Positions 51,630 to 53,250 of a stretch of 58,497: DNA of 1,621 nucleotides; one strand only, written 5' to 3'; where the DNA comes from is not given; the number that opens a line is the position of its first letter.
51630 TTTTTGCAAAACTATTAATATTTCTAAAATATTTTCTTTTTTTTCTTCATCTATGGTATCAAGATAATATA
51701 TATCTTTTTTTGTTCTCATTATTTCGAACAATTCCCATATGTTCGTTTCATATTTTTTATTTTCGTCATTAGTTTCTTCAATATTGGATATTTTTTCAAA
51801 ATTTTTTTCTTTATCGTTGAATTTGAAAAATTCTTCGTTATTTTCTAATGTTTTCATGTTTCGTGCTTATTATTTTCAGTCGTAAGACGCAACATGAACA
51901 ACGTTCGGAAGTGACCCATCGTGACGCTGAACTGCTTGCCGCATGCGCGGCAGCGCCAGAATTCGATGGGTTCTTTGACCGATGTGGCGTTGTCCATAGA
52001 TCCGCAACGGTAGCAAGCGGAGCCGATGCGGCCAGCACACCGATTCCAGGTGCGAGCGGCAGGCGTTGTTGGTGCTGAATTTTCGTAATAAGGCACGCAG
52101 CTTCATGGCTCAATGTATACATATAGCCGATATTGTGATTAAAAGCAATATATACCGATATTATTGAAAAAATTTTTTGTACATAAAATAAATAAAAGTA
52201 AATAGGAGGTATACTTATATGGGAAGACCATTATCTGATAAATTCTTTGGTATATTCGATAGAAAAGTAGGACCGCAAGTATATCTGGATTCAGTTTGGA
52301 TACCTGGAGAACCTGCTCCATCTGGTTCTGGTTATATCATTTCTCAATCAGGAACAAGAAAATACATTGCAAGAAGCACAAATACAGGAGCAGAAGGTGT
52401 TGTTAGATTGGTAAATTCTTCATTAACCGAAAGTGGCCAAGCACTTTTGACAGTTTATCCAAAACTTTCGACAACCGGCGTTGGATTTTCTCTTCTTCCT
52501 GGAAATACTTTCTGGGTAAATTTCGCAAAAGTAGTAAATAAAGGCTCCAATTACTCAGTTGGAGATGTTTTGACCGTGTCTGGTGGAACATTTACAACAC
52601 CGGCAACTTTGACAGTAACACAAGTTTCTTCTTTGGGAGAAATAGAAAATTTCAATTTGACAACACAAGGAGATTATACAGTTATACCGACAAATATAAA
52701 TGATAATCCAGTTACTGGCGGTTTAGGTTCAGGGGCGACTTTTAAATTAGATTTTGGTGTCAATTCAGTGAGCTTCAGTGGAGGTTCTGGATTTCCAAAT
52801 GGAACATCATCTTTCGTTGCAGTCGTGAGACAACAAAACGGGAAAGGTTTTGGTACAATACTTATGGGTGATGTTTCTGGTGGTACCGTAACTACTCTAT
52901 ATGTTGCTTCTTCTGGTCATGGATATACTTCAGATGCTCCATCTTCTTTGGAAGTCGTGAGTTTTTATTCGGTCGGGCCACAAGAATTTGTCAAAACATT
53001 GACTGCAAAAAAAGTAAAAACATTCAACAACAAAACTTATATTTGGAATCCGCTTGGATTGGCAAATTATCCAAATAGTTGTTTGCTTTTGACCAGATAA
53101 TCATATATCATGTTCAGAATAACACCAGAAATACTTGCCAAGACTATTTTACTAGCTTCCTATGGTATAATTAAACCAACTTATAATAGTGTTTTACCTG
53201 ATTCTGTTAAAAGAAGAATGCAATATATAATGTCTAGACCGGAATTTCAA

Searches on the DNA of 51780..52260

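Call 33: search_rna_families(source=window, start=51780, end=52260, threshold=evalue, max_evalue=10)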
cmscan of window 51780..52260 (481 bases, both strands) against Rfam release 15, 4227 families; matches with E-value up to 10: 5.
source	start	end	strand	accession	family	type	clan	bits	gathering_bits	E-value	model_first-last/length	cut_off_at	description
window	51931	52039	-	RF02813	PA5194_thermometer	Cis-reg; thermoregulator;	-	18.3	60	0.29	1-105/105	no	Pseudomonas PA5194 thermometer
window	51975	52087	+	RF02100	tfoR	Gene; sRNA;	-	16.6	70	0.17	1-101/101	no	Translational regulator of tfoXVC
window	51836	51916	+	RF03664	MIR6288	Gene; miRNA;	-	15.1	74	5.3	1-92/92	no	MIR6288 microRNA precursor family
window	51844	51908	+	RF04099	MIR837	Gene; miRNA;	-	14.8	117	5.5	1-122/122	no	MIR837 microRNA precursor family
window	51922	51985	+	RF01668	P10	Gene; sRNA;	-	12.4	37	4.8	1-72/72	no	Pseudomonas sRNA P10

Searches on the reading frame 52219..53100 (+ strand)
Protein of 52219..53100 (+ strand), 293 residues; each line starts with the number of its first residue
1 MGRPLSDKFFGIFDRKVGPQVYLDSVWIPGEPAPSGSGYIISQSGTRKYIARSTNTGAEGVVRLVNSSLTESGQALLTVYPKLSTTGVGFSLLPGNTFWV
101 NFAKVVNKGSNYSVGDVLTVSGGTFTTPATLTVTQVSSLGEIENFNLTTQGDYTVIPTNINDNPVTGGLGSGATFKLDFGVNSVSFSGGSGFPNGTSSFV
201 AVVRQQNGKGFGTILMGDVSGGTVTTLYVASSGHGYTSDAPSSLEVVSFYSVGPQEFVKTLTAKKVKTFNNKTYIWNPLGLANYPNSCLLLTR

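Call 25: find_encoding_contigs(protein=window:52219-53100:+, flank=3000, max_places=10)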
Protein window:52219-53100:+ (293 aa): 1 contig read that carries it; 1 place shown.
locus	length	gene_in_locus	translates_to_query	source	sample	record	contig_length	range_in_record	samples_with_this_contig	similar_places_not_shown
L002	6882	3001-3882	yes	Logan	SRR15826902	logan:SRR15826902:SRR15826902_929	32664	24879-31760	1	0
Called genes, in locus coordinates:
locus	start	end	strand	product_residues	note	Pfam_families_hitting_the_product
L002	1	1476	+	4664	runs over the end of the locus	PF03906:Phage_T7_tail (faint), PF02839:CBM_5_12 (weak)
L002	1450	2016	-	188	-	-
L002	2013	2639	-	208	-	-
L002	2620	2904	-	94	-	-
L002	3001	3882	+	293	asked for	-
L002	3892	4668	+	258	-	-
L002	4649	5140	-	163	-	-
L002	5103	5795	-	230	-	-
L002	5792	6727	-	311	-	-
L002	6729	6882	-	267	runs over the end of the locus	-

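Call 70: find_homologous_proteins(query=window:52219-53100:+, max_evalue=0.00001)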
Query window:52219-53100:+ (293 aa): 19 proteins with E <= 0.00001 among 1840 candidates.
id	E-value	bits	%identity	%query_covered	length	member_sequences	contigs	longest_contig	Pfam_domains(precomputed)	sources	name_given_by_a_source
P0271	1.0e-186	637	100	100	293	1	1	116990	-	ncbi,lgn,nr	ncbi:MAG: hypothetical protein NZZ41_00205 [Candidatus Dojkabacteria bacterium]|nr:hypothetical prot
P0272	6.2e-84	300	52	100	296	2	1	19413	-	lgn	-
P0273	4.4e-53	199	45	100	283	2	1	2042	-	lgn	-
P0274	5.0e-48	182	43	100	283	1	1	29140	-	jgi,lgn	jgi:hypothetical protein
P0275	6.7e-16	77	53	30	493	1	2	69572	-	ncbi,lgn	-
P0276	1.3e-12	66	41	42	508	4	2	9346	-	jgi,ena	-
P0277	1.0e-11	63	44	29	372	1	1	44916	-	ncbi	-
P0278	2.3e-10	58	51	28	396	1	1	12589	-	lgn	-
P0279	4.6e-10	57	57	17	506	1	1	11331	-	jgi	jgi:hypothetical protein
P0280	1.5e-9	56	26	94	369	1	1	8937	-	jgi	jgi:hypothetical protein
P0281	8.4e-9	53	59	21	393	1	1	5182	-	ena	-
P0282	6.6e-8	50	56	19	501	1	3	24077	-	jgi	jgi:hypothetical protein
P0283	1.2e-7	49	48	28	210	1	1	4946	-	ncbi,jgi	jgi:hypothetical protein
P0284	1.5e-6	46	52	30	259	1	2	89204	-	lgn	-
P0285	2.1e-6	45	52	34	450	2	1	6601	-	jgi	jgi:hypothetical protein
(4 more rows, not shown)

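Call 71: find_encoding_contigs(protein=P0272, flank=4000, max_places=3)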
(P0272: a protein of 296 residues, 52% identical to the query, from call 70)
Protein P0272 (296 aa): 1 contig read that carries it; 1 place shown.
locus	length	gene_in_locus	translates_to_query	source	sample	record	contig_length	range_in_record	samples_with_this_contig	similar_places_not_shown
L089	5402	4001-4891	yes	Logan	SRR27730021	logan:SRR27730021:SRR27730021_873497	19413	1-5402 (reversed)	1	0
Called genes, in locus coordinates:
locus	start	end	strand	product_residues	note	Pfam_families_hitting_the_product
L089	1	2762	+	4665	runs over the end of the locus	PF03906:Phage_T7_tail (faint)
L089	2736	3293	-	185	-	-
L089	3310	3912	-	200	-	-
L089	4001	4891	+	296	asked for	-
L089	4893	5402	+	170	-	?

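Call 72: find_encoding_contigs(protein=P0274, flank=4000, max_places=3)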
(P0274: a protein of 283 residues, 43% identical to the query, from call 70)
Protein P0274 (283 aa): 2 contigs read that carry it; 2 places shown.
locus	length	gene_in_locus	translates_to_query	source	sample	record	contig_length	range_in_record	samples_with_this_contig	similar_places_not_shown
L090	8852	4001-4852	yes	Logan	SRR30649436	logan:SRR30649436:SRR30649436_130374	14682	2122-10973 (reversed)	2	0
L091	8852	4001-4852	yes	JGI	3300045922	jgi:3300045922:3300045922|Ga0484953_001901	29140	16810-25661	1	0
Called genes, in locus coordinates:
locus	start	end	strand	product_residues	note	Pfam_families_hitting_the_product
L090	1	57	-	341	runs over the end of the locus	-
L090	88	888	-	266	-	-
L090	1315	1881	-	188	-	-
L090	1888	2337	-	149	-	-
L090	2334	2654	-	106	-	-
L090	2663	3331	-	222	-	-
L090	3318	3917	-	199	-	-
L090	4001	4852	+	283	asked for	-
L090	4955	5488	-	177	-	-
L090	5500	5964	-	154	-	-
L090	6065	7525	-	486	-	PF00270:DEAD, PF04851:ResIII, PF00271:Helicase_C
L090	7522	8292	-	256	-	-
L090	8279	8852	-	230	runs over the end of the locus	-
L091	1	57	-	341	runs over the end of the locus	-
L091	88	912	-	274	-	-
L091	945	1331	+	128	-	-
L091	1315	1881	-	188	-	-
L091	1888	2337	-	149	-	-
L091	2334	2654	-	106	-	-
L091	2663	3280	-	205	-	-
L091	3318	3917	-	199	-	-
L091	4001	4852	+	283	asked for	-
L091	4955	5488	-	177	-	-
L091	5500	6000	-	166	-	-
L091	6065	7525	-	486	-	PF00270:DEAD, PF04851:ResIII, PF00271:Helicase_C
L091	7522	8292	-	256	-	-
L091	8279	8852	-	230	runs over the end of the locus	-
